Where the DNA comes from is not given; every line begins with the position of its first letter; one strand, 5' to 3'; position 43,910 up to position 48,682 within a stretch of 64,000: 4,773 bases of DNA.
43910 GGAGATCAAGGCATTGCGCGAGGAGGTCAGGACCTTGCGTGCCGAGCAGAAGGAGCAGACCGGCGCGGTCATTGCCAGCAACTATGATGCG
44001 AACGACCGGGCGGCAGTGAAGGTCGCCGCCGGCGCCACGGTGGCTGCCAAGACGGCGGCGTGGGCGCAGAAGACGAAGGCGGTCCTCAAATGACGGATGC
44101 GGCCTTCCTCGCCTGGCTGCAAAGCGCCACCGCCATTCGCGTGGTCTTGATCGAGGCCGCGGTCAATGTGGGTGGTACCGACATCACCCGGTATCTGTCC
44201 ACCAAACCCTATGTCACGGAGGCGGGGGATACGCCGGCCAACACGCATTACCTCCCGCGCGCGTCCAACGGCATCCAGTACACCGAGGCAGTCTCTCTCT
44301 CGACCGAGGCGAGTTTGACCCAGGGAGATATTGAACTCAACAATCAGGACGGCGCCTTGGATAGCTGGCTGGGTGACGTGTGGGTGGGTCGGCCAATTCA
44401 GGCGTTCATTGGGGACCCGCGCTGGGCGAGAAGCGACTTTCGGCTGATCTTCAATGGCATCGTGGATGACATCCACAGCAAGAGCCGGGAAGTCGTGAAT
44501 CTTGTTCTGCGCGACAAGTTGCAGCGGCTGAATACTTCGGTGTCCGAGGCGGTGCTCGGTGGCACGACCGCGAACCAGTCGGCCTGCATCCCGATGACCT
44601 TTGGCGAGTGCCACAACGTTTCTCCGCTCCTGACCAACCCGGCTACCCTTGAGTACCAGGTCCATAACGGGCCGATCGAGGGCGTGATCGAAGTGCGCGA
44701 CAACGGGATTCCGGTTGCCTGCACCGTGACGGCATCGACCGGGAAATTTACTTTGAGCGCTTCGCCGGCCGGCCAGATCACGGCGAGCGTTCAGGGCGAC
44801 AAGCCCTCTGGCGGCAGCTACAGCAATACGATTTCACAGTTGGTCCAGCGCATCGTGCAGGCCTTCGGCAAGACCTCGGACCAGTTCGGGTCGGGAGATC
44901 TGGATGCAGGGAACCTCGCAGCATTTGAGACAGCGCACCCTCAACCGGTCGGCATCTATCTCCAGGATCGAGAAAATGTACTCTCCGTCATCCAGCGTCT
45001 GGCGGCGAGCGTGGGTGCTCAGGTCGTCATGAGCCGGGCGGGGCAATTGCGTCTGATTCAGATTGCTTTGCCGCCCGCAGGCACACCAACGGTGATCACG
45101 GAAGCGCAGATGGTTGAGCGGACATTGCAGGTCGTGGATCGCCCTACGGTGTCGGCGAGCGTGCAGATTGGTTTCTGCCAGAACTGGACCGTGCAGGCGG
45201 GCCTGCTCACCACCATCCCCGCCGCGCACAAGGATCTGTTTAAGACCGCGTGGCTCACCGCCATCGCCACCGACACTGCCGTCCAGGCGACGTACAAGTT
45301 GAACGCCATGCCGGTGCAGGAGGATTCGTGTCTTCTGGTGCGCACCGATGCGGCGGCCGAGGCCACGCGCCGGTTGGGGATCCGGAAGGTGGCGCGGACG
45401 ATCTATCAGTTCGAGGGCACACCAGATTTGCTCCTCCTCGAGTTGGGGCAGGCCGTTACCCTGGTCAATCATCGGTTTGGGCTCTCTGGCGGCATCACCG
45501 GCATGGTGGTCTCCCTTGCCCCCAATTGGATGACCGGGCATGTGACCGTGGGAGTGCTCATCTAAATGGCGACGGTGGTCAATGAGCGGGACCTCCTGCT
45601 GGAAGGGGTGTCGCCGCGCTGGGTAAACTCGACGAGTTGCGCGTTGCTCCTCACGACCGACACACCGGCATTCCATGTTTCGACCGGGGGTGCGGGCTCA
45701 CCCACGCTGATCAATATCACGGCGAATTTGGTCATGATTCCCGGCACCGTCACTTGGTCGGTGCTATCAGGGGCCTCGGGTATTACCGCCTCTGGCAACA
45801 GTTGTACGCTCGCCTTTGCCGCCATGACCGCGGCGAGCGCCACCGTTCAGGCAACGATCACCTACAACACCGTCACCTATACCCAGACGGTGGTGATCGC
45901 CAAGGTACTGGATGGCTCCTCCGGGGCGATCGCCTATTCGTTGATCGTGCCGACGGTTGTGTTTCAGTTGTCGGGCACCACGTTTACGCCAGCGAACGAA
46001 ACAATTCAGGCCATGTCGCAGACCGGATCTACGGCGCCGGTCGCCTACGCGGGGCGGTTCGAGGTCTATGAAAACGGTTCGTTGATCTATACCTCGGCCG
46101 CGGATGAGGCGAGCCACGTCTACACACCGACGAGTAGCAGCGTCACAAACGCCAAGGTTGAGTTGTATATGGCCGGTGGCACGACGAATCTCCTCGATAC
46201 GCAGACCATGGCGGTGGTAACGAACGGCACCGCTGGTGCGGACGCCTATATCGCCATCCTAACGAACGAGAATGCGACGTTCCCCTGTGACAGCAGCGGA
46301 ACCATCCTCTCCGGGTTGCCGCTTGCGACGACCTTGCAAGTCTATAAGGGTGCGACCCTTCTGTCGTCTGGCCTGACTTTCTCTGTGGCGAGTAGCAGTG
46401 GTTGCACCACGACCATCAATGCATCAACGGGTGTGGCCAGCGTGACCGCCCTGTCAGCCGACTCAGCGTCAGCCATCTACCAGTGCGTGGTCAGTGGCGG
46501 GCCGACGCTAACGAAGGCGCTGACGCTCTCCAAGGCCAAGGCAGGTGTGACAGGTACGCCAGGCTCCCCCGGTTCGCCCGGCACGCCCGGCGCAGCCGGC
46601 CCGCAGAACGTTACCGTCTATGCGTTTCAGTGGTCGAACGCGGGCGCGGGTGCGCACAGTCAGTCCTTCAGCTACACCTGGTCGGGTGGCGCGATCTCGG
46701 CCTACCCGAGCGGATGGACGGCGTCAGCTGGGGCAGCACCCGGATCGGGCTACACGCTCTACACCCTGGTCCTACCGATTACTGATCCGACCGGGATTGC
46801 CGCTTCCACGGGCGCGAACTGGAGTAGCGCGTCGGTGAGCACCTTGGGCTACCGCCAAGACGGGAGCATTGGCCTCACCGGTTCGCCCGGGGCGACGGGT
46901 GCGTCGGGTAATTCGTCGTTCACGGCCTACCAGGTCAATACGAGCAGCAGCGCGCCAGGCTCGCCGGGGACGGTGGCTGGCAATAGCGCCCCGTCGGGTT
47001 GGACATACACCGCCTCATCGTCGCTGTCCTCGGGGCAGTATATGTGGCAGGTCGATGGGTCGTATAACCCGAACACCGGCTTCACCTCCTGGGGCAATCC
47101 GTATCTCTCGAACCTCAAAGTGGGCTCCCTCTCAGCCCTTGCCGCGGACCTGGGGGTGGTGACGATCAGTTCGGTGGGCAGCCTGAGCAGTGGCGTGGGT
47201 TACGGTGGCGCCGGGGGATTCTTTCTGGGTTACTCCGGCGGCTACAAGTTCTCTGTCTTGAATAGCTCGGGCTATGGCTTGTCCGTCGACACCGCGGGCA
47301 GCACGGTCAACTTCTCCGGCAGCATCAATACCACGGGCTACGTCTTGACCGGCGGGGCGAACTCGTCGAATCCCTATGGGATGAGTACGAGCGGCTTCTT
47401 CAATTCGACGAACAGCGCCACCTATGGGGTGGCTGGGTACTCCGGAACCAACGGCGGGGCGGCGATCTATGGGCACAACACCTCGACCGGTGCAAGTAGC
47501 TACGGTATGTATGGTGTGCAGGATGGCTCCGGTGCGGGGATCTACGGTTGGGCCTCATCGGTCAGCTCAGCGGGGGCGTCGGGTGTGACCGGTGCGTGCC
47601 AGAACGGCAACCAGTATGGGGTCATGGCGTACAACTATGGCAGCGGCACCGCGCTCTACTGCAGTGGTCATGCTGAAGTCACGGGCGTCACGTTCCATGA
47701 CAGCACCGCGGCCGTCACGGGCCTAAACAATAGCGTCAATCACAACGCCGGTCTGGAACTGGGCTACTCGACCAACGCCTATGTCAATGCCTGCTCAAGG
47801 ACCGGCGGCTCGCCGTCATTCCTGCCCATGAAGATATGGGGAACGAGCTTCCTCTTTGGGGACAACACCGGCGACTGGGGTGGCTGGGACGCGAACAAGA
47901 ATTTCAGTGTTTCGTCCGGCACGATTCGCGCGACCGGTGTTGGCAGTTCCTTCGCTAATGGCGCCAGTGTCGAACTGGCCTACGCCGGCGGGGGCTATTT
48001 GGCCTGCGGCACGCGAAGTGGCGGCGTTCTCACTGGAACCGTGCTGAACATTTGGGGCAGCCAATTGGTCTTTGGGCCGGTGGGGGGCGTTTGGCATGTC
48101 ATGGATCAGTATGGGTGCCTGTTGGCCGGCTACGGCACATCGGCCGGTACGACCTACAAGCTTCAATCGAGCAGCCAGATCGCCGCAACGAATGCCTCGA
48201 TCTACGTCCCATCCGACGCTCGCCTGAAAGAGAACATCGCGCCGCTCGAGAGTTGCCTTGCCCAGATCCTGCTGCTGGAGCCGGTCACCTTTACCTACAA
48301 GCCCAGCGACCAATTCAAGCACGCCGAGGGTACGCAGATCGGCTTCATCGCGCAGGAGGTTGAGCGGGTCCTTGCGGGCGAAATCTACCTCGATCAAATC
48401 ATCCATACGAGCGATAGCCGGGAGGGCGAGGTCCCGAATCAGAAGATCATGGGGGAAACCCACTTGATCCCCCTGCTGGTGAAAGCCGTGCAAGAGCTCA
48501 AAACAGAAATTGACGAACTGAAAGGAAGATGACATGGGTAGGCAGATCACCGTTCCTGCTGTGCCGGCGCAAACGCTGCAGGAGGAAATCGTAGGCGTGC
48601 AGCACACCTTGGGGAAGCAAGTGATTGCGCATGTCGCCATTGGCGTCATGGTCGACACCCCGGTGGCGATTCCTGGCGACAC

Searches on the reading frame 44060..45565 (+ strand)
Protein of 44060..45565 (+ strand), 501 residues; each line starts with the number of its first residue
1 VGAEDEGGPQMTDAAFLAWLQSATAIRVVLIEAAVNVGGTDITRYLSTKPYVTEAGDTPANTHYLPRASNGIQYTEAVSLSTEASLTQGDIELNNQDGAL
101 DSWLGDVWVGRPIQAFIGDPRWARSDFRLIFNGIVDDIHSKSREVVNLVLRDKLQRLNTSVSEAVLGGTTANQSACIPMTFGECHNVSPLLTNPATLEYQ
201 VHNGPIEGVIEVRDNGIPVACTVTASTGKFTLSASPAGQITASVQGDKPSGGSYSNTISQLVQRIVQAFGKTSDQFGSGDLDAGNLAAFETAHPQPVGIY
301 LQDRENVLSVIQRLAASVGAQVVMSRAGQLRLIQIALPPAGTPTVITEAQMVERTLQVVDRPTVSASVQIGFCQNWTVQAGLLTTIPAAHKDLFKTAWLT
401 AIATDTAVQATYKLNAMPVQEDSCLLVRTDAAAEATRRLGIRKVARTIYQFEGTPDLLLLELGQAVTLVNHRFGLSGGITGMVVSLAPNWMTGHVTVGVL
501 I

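Call 9: search_protein_families(library=pfam, proteins=[window:44060-45565:+], max_evalue=0.01)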
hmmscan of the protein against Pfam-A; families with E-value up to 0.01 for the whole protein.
window:44060-45565:+ (501 aa): 0 families

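Call 10: search_protein_families(library=phrogs, proteins=[window:44060-45565:+], max_evalue=0.001)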
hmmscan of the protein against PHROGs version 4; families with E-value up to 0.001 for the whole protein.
window:44060-45565:+ (501 aa): 2 families
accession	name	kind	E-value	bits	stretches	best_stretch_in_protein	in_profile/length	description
phrog_8917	-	unknown function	3.8e-66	224.8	1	13-500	83-608/613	-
phrog_31539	-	unknown function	0.00069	18.9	0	224-285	230-287/899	-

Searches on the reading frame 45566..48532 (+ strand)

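Call 9: search_protein_families(library=pfam, proteins=[window:45566-48532:+], max_evalue=0.01)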
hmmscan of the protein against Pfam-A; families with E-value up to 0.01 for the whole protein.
window:45566-48532:+ (988 aa): 1 family
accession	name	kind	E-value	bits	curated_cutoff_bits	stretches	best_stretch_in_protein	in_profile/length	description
PF13884.11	Peptidase_S74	-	1.4e-15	57.8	22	1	883-937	1-54/58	Chaperone of endosialidase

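Call 10: search_protein_families(library=phrogs, proteins=[window:45566-48532:+], max_evalue=0.001)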
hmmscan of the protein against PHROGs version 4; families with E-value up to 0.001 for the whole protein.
window:45566-48532:+ (988 aa): 6 families
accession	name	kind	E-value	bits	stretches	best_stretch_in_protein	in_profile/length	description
phrog_33923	-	unknown function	8.7e-15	53.7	2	209-328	692-811/2146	-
phrog_1699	-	tail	1.7e-12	47.7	1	664-986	721-988/1000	long tail fiber protein distal subunit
phrog_5481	-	tail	2.7e-11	43.7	1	860-986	895-1016/1043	tail fiber protein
phrog_38044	-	unknown function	1.5e-09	36.4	1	220-336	2065-2178/3576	-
phrog_8704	-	tail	1.8e-08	33.2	1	146-220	1021-1101/1719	tail protein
phrog_7841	-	unknown function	5e-05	23.5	1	883-985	395-484/489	-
